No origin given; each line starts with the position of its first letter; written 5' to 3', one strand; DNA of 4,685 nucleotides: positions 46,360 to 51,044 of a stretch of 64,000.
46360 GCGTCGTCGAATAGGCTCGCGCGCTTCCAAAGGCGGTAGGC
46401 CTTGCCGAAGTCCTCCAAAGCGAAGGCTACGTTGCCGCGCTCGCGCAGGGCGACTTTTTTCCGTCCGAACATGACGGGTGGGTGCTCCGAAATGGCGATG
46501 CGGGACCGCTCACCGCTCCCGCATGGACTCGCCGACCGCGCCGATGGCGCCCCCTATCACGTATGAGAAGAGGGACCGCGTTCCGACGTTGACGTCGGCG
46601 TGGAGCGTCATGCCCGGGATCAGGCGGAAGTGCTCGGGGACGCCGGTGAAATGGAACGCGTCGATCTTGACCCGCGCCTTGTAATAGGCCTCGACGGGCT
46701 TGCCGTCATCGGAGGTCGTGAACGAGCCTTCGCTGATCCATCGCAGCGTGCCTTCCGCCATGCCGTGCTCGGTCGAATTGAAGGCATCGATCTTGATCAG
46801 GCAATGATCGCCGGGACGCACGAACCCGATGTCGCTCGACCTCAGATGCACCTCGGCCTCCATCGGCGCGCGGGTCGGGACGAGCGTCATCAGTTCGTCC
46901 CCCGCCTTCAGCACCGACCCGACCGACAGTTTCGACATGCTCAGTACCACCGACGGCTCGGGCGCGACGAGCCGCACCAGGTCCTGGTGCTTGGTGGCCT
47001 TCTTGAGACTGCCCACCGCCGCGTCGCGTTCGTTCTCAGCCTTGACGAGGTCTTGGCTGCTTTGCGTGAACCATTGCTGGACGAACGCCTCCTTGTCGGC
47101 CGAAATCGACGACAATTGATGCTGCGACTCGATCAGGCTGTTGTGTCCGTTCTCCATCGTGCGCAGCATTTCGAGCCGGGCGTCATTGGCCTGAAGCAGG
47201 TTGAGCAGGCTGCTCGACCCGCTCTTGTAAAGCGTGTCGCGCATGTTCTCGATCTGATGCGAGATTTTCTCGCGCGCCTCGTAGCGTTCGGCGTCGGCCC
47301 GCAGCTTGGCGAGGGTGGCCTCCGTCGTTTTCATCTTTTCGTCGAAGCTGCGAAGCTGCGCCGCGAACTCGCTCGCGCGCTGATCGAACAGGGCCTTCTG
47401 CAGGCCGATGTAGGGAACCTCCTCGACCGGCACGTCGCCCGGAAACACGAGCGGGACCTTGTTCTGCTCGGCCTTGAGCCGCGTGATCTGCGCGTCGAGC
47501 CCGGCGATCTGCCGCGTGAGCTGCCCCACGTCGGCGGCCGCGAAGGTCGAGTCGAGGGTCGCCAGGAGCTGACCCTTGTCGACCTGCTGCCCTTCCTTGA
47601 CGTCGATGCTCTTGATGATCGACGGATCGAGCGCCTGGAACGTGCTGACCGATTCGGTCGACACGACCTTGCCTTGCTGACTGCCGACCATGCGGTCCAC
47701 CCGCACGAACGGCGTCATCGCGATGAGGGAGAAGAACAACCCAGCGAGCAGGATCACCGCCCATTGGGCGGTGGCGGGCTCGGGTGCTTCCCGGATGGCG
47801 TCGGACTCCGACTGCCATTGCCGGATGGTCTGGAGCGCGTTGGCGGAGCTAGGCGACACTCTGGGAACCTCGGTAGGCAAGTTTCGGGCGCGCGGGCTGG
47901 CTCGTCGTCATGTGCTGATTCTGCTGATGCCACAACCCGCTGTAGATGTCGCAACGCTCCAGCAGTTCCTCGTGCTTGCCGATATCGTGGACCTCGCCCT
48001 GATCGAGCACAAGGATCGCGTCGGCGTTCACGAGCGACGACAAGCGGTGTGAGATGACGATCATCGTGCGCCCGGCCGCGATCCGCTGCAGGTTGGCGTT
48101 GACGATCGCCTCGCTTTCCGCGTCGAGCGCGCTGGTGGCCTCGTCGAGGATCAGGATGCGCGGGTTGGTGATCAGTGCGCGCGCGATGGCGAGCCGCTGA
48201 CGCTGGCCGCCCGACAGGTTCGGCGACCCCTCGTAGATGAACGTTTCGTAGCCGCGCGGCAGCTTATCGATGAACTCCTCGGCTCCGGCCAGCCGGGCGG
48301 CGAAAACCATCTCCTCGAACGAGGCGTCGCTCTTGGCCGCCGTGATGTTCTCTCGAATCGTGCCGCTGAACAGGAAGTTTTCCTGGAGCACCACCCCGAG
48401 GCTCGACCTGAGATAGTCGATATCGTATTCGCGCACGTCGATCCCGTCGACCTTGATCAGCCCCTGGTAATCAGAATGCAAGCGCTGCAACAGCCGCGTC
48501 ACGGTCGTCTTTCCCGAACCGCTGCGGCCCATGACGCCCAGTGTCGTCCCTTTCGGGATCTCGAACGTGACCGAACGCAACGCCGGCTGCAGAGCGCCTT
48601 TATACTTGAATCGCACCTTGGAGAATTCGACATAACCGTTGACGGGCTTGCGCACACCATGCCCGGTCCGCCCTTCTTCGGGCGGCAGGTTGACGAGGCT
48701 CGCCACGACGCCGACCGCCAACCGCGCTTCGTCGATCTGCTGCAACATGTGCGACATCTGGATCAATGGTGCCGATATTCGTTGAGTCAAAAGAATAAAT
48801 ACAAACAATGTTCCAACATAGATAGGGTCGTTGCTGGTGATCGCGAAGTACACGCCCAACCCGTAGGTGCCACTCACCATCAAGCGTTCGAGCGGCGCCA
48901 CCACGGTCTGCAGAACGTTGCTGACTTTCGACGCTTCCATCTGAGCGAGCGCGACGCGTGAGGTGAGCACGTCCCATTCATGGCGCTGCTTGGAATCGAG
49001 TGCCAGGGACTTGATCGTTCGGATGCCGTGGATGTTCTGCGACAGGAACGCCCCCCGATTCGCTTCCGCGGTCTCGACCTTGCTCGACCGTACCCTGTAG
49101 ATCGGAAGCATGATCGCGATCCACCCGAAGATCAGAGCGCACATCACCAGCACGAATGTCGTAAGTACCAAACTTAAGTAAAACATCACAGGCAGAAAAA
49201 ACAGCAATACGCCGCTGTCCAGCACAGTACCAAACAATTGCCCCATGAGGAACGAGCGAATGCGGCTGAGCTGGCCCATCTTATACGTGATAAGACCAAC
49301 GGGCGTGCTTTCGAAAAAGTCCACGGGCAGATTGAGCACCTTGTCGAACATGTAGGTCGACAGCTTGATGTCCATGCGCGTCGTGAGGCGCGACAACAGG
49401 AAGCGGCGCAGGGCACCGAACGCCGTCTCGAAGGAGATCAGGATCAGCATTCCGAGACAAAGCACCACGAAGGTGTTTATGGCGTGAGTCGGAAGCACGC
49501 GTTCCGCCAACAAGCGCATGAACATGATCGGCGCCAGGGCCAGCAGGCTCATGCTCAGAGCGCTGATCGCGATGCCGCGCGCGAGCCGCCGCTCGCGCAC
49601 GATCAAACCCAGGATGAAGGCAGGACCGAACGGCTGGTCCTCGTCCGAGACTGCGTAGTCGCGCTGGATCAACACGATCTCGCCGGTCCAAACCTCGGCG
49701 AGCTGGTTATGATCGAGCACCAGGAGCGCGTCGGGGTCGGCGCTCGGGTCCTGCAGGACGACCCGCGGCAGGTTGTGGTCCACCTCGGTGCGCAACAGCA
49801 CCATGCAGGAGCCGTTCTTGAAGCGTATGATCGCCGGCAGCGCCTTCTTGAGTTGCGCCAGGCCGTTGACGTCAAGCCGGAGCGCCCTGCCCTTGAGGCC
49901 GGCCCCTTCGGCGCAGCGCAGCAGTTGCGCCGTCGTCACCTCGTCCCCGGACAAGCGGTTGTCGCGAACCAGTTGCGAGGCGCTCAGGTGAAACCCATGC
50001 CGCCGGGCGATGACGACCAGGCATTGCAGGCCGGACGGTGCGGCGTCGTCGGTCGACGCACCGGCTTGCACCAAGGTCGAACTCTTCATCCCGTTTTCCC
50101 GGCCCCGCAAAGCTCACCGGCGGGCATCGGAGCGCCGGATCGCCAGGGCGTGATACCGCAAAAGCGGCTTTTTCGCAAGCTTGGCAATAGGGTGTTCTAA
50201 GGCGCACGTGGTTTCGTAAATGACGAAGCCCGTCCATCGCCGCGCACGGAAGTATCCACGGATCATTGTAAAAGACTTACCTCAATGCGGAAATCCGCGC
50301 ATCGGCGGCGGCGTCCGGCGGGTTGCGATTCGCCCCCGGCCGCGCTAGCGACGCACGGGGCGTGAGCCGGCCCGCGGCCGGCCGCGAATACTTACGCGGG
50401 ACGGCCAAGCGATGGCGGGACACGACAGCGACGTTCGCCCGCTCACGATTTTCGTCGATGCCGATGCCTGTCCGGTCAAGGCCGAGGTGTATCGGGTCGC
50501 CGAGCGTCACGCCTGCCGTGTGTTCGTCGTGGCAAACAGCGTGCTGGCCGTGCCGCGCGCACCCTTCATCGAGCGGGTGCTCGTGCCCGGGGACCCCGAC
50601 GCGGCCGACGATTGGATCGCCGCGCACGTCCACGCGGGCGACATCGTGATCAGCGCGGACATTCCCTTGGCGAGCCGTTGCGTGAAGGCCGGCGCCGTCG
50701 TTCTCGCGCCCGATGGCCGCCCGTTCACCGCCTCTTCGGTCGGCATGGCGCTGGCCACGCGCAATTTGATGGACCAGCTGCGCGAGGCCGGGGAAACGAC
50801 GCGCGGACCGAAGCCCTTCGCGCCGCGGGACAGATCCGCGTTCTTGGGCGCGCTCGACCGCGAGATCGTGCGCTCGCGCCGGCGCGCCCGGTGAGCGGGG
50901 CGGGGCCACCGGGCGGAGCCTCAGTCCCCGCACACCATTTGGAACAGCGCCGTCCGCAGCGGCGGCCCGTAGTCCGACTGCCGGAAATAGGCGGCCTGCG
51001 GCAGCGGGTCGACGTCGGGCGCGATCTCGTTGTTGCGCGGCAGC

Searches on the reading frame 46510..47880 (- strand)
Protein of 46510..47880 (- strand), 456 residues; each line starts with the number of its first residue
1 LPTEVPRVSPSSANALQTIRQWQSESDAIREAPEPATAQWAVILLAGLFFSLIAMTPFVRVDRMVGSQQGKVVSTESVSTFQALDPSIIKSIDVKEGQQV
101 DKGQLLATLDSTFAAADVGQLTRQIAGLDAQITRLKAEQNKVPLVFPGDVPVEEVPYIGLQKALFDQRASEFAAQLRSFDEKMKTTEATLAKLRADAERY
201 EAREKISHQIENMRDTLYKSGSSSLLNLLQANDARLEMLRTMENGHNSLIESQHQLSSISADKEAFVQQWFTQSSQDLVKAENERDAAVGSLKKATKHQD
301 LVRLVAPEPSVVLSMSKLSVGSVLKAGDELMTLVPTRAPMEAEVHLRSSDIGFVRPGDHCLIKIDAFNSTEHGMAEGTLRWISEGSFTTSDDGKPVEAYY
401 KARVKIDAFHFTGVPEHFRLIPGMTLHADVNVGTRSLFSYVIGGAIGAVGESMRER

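Call 19: search_protein_families(library=pfam, proteins=[window:46510-47880:-], max_evalue=0.001)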
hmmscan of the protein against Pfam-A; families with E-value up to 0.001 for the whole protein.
window:46510-47880:- (456 aa): 3 families
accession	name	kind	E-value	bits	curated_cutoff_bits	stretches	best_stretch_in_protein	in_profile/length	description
PF13437.12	HlyD_3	-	5e-15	56.6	22.2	1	304-407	2-94/106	HlyD family secretion protein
PF13533.13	Biotin_lipoyl_2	-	4.4e-06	26.8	29.8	1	86-110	8-32/32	Biotin-lipoyl like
PF16576.10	HlyD_D23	-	8.5e-06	25.6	30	0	248-370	55-175/214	Barrel-sandwich domain of CusB or HlyD membrane-fusion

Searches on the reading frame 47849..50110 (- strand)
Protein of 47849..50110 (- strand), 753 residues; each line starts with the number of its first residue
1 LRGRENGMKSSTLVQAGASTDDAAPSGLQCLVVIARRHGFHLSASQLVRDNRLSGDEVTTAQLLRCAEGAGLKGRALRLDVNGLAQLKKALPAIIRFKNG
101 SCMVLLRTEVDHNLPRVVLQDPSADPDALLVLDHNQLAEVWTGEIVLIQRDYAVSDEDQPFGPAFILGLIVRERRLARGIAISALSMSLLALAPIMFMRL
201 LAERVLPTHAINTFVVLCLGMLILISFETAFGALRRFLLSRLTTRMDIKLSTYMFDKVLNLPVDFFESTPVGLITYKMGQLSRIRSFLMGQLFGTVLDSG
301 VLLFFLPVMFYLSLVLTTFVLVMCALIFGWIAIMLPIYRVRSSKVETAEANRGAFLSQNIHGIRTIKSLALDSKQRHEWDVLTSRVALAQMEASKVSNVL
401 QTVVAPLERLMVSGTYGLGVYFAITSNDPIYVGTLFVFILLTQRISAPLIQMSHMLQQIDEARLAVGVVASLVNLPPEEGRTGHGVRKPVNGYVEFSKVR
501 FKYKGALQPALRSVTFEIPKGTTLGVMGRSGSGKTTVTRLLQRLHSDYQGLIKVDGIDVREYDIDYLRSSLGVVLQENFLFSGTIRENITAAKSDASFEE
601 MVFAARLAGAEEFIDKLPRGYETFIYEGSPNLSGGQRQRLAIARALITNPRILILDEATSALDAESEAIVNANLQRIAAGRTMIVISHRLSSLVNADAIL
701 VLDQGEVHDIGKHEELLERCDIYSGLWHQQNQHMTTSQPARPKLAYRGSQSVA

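Call 19: search_protein_families(library=pfam, proteins=[window:47849-50110:-], max_evalue=0.001)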
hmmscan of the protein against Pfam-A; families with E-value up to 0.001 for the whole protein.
window:47849-50110:- (753 aa): 5 families
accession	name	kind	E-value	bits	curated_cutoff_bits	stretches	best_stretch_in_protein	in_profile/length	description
PF00005.33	ABC_tran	-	3.9e-31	108.9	25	1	511-660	1-137/137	ABC transporter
PF00664.28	ABC_membrane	-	3.5e-29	102.8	28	1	189-446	13-271/274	ABC transporter transmembrane region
PF03412.21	Peptidase_C39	-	1.8e-10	41.2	22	1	26-150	13-130/133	Peptidase C39 family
PF02463.25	SMC_N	-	2.3e-05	24.3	40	1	549-701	108-210/220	RecF/RecN/SMC N terminal domain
PF09818.15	ABC_ATPase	-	0.00059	19.4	23.2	0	611-662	138-188/283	P-loop domain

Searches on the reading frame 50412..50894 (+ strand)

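Call 3: search_protein_families(library=pfam, proteins=[window:50412-50894:+], max_evalue=0.01)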
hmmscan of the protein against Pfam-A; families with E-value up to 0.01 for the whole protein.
window:50412-50894:+ (160 aa): 1 family
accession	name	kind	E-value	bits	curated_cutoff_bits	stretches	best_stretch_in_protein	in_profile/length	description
PF02639.20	DUF188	-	3.1e-45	153.5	24.3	1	25-153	1-129/130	Uncharacterized BCR, YaiI/YqxD family COG1671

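Call 4: search_protein_families(library=ncbifam, proteins=[window:50412-50894:+], max_evalue=0.01)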
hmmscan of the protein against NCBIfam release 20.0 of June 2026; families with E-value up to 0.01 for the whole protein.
window:50412-50894:+ (160 aa): 1 family
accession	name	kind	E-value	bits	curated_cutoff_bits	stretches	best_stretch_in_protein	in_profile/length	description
NF001095.0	PRK00124.1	equivalog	1.3e-54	184.1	139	1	12-157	2-147/150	YaiI/YqxD family protein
